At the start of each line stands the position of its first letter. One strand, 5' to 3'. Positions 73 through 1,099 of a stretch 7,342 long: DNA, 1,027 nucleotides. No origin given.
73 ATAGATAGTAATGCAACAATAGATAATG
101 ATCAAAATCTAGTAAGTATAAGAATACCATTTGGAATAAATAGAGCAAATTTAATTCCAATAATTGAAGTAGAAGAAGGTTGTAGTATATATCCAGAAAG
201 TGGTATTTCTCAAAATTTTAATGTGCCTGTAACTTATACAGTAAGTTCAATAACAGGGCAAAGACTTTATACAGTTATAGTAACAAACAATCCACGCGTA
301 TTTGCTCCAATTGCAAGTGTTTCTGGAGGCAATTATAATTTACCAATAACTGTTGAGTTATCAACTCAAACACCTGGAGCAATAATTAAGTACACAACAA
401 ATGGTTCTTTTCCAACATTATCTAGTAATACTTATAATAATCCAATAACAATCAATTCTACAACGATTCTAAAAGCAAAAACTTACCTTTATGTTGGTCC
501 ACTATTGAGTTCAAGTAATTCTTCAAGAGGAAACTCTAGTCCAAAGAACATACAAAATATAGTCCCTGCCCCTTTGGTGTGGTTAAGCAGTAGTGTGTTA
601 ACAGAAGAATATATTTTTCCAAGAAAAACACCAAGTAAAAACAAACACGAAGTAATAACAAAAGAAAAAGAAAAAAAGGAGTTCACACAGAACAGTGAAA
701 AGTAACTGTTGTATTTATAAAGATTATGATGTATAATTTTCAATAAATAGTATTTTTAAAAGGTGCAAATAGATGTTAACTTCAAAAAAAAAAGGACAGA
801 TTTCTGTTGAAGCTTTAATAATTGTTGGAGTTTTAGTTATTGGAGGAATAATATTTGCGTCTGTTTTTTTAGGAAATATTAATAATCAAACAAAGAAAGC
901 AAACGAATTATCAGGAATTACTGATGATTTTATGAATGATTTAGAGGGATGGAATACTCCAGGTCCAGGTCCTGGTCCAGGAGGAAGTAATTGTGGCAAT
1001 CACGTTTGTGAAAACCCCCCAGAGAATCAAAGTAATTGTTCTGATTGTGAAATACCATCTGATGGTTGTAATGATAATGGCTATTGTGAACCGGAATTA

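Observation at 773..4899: Probable three-gene operon: pilin-like Cys-rich adhesin + Hint-autoprocessing surface protein + small membrane protein, abutting the core r-protein operon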

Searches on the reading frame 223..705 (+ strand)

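Call 3: search_protein_families(library=pfam, proteins=[window:223-705:+], max_evalue=1)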
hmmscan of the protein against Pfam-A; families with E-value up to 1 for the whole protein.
window:223-705:+ (160 aa): 3 families
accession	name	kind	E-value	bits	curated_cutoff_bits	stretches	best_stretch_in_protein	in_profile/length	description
PF13290.12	CHB_HEX_C_1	-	6.4e-17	61.7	22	1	34-87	2-55/67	Chitobiase/beta-hexosaminidase C-terminal domain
PF13287.12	Fn3_assoc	-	1.9e-11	44.3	23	1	44-88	1-45/59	Fn3 associated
PF03174.19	CHB_HEX_C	-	0.2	12.1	23.6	1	44-86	26-66/76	Chitobiase/beta-hexosaminidase C-terminal domain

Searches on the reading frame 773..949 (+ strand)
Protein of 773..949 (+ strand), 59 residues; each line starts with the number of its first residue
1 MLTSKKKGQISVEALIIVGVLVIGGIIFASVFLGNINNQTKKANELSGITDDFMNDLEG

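Call 103: search_solved_structures(query=window:773-949:+, max_evalue=10, show_alignments=3)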
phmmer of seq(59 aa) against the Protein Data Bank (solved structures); distinct sequences matched with E-value up to 10: 4.
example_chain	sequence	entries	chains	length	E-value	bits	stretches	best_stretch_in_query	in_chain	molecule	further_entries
8pjy_A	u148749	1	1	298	0.013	19.1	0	18-42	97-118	SAKe6EEref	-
8fk7_A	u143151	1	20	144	0.94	13.4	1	6-48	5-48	Flagellin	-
6cfw_D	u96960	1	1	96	1.4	12.8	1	3-33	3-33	MBH subunit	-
9dbk_A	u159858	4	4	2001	7.9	10.5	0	6-52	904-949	Sodium channel protein type 10 subunit alpha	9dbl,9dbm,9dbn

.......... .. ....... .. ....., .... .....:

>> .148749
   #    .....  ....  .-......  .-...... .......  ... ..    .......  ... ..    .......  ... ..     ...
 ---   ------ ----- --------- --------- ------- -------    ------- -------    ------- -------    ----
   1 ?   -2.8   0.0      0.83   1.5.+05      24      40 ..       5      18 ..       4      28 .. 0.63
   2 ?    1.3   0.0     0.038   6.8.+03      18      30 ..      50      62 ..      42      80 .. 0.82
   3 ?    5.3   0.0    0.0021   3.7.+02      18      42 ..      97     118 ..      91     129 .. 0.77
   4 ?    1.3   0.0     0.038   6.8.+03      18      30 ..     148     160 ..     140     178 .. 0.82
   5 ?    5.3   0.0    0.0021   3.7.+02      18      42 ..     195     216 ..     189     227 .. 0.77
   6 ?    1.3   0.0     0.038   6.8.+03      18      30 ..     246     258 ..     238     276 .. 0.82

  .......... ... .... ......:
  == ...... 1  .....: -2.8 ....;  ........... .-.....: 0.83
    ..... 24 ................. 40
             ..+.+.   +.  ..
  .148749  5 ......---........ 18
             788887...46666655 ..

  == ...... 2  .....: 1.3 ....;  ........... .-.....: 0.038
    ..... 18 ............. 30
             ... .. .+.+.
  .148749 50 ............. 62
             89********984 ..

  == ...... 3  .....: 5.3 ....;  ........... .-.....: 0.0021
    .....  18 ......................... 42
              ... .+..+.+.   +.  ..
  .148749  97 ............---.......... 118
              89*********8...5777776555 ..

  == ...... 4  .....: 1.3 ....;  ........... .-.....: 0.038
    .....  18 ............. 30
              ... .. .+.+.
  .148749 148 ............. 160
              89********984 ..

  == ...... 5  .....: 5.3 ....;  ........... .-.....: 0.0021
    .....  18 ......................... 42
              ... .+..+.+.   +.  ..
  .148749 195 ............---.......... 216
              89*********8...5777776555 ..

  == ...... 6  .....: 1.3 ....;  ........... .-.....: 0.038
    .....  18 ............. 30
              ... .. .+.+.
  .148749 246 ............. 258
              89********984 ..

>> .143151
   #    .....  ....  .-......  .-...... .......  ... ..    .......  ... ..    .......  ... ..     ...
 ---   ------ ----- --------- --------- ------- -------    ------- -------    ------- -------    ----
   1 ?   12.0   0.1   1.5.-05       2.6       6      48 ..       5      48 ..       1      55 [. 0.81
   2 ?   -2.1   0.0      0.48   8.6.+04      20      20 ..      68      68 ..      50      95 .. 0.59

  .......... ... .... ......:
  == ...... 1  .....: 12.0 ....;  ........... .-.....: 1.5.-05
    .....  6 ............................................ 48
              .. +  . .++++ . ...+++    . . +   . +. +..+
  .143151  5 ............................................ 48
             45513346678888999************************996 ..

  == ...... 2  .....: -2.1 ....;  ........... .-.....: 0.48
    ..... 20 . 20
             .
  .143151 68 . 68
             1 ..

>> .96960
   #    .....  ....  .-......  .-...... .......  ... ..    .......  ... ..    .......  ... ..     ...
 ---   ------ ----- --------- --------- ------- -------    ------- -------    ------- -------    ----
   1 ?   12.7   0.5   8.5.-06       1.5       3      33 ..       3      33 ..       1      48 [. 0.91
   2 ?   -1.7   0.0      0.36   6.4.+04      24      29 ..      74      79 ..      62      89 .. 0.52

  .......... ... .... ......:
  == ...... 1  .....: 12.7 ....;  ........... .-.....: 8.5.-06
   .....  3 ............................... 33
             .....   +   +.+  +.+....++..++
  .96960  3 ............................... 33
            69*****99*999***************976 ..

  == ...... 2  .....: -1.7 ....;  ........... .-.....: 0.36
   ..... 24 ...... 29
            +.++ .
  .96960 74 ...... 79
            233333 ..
